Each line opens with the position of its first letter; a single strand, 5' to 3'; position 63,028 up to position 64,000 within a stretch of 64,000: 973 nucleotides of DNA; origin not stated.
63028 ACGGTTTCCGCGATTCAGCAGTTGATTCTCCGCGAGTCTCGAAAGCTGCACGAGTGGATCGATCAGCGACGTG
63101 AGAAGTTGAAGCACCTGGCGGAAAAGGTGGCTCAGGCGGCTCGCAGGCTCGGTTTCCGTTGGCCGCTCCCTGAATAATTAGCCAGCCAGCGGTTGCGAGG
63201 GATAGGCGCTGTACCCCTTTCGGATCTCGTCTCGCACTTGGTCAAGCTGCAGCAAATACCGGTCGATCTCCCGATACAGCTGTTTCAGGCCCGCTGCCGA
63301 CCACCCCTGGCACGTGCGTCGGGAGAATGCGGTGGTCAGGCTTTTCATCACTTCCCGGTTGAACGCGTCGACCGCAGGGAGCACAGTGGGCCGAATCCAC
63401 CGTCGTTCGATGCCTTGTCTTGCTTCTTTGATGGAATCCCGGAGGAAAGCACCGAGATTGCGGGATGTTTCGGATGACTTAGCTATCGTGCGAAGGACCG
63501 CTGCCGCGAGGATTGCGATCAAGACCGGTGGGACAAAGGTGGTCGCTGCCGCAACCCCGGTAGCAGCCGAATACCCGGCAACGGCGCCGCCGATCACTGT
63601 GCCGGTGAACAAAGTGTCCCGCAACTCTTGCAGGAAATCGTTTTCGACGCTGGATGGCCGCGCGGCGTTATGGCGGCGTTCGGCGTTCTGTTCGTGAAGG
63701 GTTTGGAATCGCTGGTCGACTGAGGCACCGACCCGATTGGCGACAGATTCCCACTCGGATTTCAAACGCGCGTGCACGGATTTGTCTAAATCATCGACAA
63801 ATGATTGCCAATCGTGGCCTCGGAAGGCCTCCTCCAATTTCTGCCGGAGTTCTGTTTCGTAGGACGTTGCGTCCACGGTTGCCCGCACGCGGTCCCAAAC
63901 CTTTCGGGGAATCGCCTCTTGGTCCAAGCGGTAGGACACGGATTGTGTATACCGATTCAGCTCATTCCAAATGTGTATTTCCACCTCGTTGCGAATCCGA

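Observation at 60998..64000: Second locus of the novel family: the paralog is convergent and stop-to-stop with another helical/hydrophobic-hairpin protein, and divergent from a STAS-like gene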

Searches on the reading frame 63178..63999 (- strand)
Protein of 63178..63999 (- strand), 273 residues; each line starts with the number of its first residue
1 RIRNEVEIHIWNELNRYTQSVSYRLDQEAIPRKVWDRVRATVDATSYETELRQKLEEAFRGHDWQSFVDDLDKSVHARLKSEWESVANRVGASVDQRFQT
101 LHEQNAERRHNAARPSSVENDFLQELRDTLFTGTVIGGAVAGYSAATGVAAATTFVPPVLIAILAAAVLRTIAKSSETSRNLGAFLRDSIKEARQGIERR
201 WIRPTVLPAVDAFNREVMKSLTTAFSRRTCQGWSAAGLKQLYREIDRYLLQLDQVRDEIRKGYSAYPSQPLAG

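Call 4: search_protein_families(library=pfam, proteins=[window:63178-63999:-], max_evalue=1)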
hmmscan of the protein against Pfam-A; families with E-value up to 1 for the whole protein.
window:63178-63999:- (273 aa): 4 families
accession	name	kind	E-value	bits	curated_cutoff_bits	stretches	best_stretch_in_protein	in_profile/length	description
PF16399.11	Aquarius_N_1st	-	0.015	14.8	26.6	1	5-76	145-215/393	Intron-binding protein aquarius N-terminal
PF20552.4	HTH_62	-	0.048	14.1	27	1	44-74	16-48/72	Recombinase-like helix-turn-helix domain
PF04286.17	DUF445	-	0.17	12.2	33.8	0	12-112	217-329/368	Protein of unknown function (DUF445)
PF24226.1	DUF7442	-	0.25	11.7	23.8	1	146-198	23-72/79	Phage membrane protein Family of unknown function (DUF7442)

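Call 7: search_protein_families(library=ncbifam, proteins=[window:63178-63999:-], max_evalue=1)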
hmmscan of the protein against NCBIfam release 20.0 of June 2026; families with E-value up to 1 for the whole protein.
window:63178-63999:- (273 aa): 2 families
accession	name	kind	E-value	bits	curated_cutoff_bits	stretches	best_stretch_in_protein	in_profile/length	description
TIGR00714.1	hscB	equivalog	0.072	13.2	46.75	1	66-129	84-147/156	Fe-S protein assembly co-chaperone HscB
TIGR02259.1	benz_CoA_red_A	equivalog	0.092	11.5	578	1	47-140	70-160/432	benzoyl-CoA reductase subunit A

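Call 12: find_homologous_proteins(query=window:63178-63999:-)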
Query window:63178-63999:-: 3064 candidates shared short words with the query, none scored E <= 0.001.

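Call 13: find_related_loci(query=window:63178-63999:-, collection=genome_contigs, flank=10000)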
Query window:63178-63999:- (273 aa) in genome_contigs; peptide patterns used: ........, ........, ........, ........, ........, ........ (x = any residue, [..] = any of these).
421 stretches matched a pattern, but none encodes a relative of the query by tblastn (E <= 1e-3).

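Call 14: search_protein_families(library=padloc, proteins=[window:63178-63999:-], max_evalue=1)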
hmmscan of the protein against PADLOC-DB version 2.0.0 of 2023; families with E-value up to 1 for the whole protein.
window:63178-63999:- (273 aa): 2 families
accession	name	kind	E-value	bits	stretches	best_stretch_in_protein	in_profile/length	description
PDLC03841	LeoBC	-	1.7e-07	28.7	1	28-263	355-564/601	-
PDLC04940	PDC-S15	-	0.019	12.6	1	5-68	14-68/280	-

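Call 15: search_protein_families(library=phrogs, proteins=[window:63178-63999:-], max_evalue=1)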
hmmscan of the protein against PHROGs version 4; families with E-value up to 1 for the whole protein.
window:63178-63999:- (273 aa): 1 family
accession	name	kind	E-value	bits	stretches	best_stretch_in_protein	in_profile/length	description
phrog_24256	-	unknown function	0.14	13.1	0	56-96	36-75/118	-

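Call 17: search_solved_structures(query=window:63178-63999:-, max_evalue=10)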
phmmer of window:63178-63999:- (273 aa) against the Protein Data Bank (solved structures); distinct sequences matched with E-value up to 10: 3.
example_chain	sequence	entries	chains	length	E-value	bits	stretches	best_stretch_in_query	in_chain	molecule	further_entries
3r0k_A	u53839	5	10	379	0.1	15.4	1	185-259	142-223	Enzyme of enolase superfamily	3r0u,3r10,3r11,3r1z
4mkm_A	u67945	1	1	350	0.6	12.9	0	83-145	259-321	Putative surface anchored protein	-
4iw3_A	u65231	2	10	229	0.6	12.9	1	144-265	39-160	Putative uncharacterized protein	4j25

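Call 28: search_protein_representatives(protein=window:63178-63999:-)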
Query: 273 residues. Proteins with E-value up to 0.001 (for the whole library): 7; up to 1e-10: 3; up to 1e-30: 1. The best 7 are listed.
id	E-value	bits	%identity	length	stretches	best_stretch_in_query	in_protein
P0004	6.0e-175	596.1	100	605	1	1-273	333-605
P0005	1.4e-18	83.9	26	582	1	50-260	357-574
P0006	3.6e-11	59.6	37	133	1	127-241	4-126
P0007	6.5e-10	55.4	35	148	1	96-230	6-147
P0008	6.7e-07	45.6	24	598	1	41-255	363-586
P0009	7.3e-04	35.6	25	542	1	41-253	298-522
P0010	8.3e-04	35.4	28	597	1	146-254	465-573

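Call 30: search_protein_families(library=pfam, proteins=[P0004, P0005, P0008, P0009, P0010], max_evalue=0.01)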
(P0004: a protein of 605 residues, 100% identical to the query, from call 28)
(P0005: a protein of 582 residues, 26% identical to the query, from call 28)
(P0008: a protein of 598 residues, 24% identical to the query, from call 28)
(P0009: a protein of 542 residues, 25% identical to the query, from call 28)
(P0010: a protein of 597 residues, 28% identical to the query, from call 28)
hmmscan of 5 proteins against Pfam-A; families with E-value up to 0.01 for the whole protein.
P0004 (605 aa): 7 families
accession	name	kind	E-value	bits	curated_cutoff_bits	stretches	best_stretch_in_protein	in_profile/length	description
PF00350.29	Dynamin_N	-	5.3e-23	82.3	27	1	60-216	1-166/168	Dynamin family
PF01926.29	MMR_HSR1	-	3.7e-12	46.8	21.9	1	60-217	2-113/113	50S ribosome-binding GTPase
PF00009.33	GTP_EFTU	-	1.2e-09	38.5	26.5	1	59-252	5-173/188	Elongation factor Tu GTP binding domain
PF02421.24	FeoB_N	-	7.8e-07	29.2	27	1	153-230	48-127/156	Ferrous iron transport protein B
PF03193.22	RsgA_GTPase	-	0.00051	20.3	30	0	43-88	93-137/174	RsgA GTPase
PF04548.22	AIG1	-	0.00063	19.6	27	0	152-245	49-151/212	AIG1 family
PF13401.12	AAA_22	-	0.0082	16.9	27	0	60-129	8-65/130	AAA domain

P0005 (582 aa): 6 families
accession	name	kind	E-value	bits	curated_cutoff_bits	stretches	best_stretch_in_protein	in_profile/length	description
PF00350.29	Dynamin_N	-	1.6e-18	67.8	27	1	30-186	1-165/168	Dynamin family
PF01926.29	MMR_HSR1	-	3.3e-11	43.7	21.9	1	30-187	2-113/113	50S ribosome-binding GTPase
PF00009.33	GTP_EFTU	-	7.6e-09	35.9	26.5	1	29-211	5-156/188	Elongation factor Tu GTP binding domain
PF02421.24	FeoB_N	-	0.00011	22.2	27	0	111-194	36-121/156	Ferrous iron transport protein B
PF13401.12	AAA_22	-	0.0082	16.9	27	0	30-99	8-65/130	AAA domain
PF04548.22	AIG1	-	0.009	15.8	27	0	103-167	32-101/212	AIG1 family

P0008 (598 aa): 6 families
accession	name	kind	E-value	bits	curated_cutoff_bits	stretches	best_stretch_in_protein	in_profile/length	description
PF00350.29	Dynamin_N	-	8.2e-20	71.9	27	1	59-216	1-167/168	Dynamin family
PF01926.29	MMR_HSR1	-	1.4e-12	48.1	21.9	1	58-215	1-112/113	50S ribosome-binding GTPase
PF00009.33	GTP_EFTU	-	3.5e-09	36.9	26.5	1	58-279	5-187/188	Elongation factor Tu GTP binding domain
PF02421.24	FeoB_N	-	3.7e-06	27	27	0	151-227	47-125/156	Ferrous iron transport protein B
PF10662.15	PduV-EutP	-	1.8e-05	25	21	0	155-250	40-131/143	Ethanolamine utilisation - propanediol utilisation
PF20560.3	MotA_N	-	0.0017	19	27.3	0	475-524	13-65/91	Motility protein A N-terminal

P0009 (542 aa): 5 families
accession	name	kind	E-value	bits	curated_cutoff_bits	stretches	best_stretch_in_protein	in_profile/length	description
PF00350.29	Dynamin_N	-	3.4e-20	73.2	27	1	2-157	2-166/168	Dynamin family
PF01926.29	MMR_HSR1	-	2.7e-11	44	21.9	1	2-158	3-113/113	50S ribosome-binding GTPase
PF00009.33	GTP_EFTU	-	3.6e-10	40.2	26.5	1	1-218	6-184/188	Elongation factor Tu GTP binding domain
PF02421.24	FeoB_N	-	1.2e-05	25.3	27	1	94-164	48-120/156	Ferrous iron transport protein B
PF10662.15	PduV-EutP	-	0.002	18.4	21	0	97-191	40-130/143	Ethanolamine utilisation - propanediol utilisation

P0010 (597 aa): 8 families
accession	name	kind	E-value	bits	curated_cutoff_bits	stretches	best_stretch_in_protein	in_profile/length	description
PF00350.29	Dynamin_N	-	7.6e-21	75.3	27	1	57-212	1-165/168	Dynamin family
PF01926.29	MMR_HSR1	-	2.5e-11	44.1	21.9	1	57-214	2-113/113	50S ribosome-binding GTPase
PF00009.33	GTP_EFTU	-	5.3e-08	33.1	26.5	1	54-249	3-173/188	Elongation factor Tu GTP binding domain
PF02421.24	FeoB_N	-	6.4e-06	26.2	27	1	147-218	45-118/156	Ferrous iron transport protein B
PF10662.15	PduV-EutP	-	0.00027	21.2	21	0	152-247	39-130/143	Ethanolamine utilisation - propanediol utilisation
PF04548.22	AIG1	-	0.00047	20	27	0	55-79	1-25/212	AIG1 family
PF20703.3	nSTAND1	-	0.0047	17.1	27.1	0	42-80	21-59/379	Novel STAND NTPase 1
PF03193.22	RsgA_GTPase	-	0.0052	17.1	30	0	42-82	95-134/174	RsgA GTPase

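Call 31: search_protein_families(library=padloc, proteins=[P0004, P0005, P0008, P0009, P0010], max_evalue=0.01)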
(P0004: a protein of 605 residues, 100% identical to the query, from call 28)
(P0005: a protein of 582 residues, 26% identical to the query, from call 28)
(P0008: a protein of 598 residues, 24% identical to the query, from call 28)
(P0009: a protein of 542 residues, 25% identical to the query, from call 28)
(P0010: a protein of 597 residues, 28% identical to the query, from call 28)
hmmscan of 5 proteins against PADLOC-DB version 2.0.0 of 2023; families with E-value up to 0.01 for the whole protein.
P0004 (605 aa): 3 families
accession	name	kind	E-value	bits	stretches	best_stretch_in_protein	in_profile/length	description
PDLC03841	LeoBC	-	1.7e-23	81.6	1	37-595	57-564/601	-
PDLC03839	LeoA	-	2e-17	61.5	2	154-531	105-503/559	-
PDLC04940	PDC-S15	-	0.0068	14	0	330-400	8-68/280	-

P0005 (582 aa): 2 families
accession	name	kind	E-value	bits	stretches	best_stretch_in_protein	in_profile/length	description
PDLC03841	LeoBC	-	4e-24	83.7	1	12-541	62-566/601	-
PDLC03839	LeoA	-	6.2e-19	66.5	1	123-572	104-543/559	-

P0008 (598 aa): 3 families
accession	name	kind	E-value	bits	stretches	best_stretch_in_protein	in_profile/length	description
PDLC03841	LeoBC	-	3.9e-25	87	1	35-559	52-563/601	-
PDLC03839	LeoA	-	1.9e-20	71.5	1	151-573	103-527/559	-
PDLC01474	Csm2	-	0.00071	17.8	1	331-434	7-108/138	CAS-III-D; effector_SS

P0009 (542 aa): 2 families
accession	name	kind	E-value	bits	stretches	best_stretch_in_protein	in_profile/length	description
PDLC03841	LeoBC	-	1.3e-27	95.2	1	3-493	82-556/601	-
PDLC03839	LeoA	-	1.7e-21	74.9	1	91-492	102-532/559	-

P0010 (597 aa): 2 families
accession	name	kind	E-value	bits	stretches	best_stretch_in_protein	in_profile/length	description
PDLC03841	LeoBC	-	1.3e-18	65.5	1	39-511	62-527/601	-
PDLC03839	LeoA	-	1.9e-17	61.6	2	149-565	103-531/559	-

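Call 32: find_encoding_contigs(protein=P0004, flank=10000, max_places=6)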
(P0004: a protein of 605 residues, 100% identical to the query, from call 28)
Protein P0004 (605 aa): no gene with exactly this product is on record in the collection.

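Call 34: find_encoding_contigs(protein=P0005, flank=10000, max_places=6)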
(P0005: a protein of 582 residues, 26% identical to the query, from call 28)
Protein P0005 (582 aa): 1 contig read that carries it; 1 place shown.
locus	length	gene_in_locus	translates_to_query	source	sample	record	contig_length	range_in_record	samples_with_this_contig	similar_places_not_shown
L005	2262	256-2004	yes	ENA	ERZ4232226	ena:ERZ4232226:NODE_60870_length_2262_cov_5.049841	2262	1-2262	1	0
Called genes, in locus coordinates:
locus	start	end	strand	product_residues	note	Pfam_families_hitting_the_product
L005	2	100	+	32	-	?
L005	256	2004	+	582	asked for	PF00009:GTP_EFTU, PF00350:Dynamin_N, PF01926:MMR_HSR1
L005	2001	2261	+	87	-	?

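Call 35: find_encoding_contigs(protein=P0008, flank=10000, max_places=6)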
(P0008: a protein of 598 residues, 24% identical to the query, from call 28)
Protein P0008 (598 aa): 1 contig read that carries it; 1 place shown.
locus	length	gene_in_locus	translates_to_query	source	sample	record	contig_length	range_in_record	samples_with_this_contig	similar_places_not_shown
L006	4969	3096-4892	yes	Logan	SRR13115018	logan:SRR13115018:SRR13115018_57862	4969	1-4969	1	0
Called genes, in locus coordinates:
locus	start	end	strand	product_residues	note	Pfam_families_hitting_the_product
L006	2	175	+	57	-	?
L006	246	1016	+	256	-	PF03036:Perilipin (weak), PF04513:Baculo_PEP_C (faint), PF05531:NPV_P10 (faint), PF26406:DUF8104 (faint), PF07926:TPR_MLP1_2 (faint)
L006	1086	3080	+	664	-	PF00350:Dynamin_N, PF01926:MMR_HSR1 (faint)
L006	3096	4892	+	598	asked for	PF00009:GTP_EFTU, PF02421:FeoB_N (faint), PF10662:PduV-EutP (faint), PF00350:Dynamin_N, PF01926:MMR_HSR1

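Call 38: find_encoding_contigs(protein=P0010, flank=10000, max_places=6)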
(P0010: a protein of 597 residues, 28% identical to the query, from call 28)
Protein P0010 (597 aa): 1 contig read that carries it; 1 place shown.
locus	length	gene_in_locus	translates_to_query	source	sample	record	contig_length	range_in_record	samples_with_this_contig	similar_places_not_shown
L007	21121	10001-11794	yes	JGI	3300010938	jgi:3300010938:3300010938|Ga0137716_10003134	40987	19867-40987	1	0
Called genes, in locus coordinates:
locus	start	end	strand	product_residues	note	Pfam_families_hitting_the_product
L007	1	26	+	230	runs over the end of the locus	PF03737:RraA-like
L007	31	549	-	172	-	PF01569:PAP2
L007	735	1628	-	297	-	PF00481:PP2C, PF13672:PP2C_2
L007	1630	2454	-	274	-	PF16697:Yop-YscD_cpl, PF00498:FHA, PF16697:Yop-YscD_cpl, PF00498:FHA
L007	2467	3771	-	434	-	PF00092:VWA, PF13768:VWA_3, PF13519:VWA_2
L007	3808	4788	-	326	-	PF08100:Dimerisation, PF00891:Methyltransf_2, PF13489:Methyltransf_23, PF05175:MTS (weak), PF08241:Methyltransf_11 (weak), PF08242:Methyltransf_12, PF13649:Methyltransf_25, PF13847:Methyltransf_31 (weak)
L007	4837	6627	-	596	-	PF00117:GATase, PF02540:NAD_synthase (faint), PF00958:GMP_synt_C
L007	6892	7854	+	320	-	PF04513:Baculo_PEP_C (faint)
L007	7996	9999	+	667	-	PF00350:Dynamin_N, PF01926:MMR_HSR1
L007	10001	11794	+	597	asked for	PF00009:GTP_EFTU (weak), PF01926:MMR_HSR1, PF02421:FeoB_N (faint), PF00350:Dynamin_N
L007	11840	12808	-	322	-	PF01408:GFO_IDH_MocA, PF03435:Sacchrp_dh_NADP (weak), PF22725:GFO_IDH_MocA_C3, PF02894:GFO_IDH_MocA_C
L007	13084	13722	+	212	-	-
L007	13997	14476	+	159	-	-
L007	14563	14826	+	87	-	-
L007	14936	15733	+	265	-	PF08501:Shikimate_dh_N, PF01488:Shikimate_DH (weak), PF18317:SDH_C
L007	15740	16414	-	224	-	-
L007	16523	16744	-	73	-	-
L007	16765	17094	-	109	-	PF20570:DUF6779 (weak)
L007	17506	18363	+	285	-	-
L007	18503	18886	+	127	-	PF02782:FGGY_C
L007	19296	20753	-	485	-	PF01075:Glyco_transf_9 (weak)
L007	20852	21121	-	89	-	?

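Call 39: find_encoding_contigs(protein=P0009, flank=10000, max_places=6)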
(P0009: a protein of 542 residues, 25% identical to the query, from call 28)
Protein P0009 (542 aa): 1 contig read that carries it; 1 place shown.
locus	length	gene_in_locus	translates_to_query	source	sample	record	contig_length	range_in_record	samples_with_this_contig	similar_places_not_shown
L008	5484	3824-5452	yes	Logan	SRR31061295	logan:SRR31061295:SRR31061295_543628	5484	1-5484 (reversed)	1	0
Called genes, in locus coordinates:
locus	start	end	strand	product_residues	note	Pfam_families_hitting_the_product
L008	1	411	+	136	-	?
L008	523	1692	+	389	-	PF04108:ATG17_like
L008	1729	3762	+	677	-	PF00009:GTP_EFTU (faint), PF00350:Dynamin_N, PF01926:MMR_HSR1 (faint)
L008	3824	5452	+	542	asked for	PF00009:GTP_EFTU, PF00350:Dynamin_N, PF01926:MMR_HSR1, PF02421:FeoB_N (faint)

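Call 49: search_solved_structures(query=P0004, max_evalue=0.01, show_alignments=2)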
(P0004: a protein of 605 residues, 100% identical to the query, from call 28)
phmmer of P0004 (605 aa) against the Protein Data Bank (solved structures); distinct sequences matched with E-value up to 0.01: 25.
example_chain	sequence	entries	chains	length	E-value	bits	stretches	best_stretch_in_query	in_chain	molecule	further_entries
5owv_C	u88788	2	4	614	5e-14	55.4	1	43-258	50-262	GTP-binding protein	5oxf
2j68_A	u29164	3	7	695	1e-10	44.4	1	58-237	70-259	BACTERIAL DYNAMIN-LIKE PROTEIN | DYNAMIN FAMILY PROTEIN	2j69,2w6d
5goe_A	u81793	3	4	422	3.1e-08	36.3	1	29-232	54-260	Mitofusin-1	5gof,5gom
5gnt_A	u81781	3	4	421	3.4e-08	36.1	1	29-232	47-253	Mitofusin-1 | Mitofusin-1,Mitofusin-1 fusion protein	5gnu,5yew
5go4_A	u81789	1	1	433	3.4e-08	36.1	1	29-232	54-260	Mitofusin-1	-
5gnr_A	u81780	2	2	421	2.3e-07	33.3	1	29-232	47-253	Mitofusin-1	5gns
5yew_A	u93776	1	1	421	2.9e-07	33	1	29-232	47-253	Mitofusin-1,Mitofusin-1 fusion protein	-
6jfk_A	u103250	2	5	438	7.6e-07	31.7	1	41-233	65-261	Mitofusin-2,cDNA FLJ57997, highly similar to Transmembrane GTPase MFN2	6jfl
6j72_A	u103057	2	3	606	1.3e-06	30.9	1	45-192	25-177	Isoniazid inducible gene protein IniA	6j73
4dcs_A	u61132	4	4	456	1.7e-06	30.5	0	157-223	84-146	GTP-BINDING PROTEIN ENGA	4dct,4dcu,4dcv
9bs0_W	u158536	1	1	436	3.9e-06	29.3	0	156-223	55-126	GTPase Der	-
6jfm_A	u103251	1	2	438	5.1e-06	28.9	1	41-233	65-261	Mitofusin-2,Mitofusin-2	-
2hjg_A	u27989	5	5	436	2.4e-05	26.7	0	156-223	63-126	GTP-binding protein engA | GTPase Der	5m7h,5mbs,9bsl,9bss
5owv_A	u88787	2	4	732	0.00065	22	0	47-114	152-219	GTP-binding protein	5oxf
2lkc_A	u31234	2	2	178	0.00089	21.5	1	112-232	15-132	Translation initiation factor IF-2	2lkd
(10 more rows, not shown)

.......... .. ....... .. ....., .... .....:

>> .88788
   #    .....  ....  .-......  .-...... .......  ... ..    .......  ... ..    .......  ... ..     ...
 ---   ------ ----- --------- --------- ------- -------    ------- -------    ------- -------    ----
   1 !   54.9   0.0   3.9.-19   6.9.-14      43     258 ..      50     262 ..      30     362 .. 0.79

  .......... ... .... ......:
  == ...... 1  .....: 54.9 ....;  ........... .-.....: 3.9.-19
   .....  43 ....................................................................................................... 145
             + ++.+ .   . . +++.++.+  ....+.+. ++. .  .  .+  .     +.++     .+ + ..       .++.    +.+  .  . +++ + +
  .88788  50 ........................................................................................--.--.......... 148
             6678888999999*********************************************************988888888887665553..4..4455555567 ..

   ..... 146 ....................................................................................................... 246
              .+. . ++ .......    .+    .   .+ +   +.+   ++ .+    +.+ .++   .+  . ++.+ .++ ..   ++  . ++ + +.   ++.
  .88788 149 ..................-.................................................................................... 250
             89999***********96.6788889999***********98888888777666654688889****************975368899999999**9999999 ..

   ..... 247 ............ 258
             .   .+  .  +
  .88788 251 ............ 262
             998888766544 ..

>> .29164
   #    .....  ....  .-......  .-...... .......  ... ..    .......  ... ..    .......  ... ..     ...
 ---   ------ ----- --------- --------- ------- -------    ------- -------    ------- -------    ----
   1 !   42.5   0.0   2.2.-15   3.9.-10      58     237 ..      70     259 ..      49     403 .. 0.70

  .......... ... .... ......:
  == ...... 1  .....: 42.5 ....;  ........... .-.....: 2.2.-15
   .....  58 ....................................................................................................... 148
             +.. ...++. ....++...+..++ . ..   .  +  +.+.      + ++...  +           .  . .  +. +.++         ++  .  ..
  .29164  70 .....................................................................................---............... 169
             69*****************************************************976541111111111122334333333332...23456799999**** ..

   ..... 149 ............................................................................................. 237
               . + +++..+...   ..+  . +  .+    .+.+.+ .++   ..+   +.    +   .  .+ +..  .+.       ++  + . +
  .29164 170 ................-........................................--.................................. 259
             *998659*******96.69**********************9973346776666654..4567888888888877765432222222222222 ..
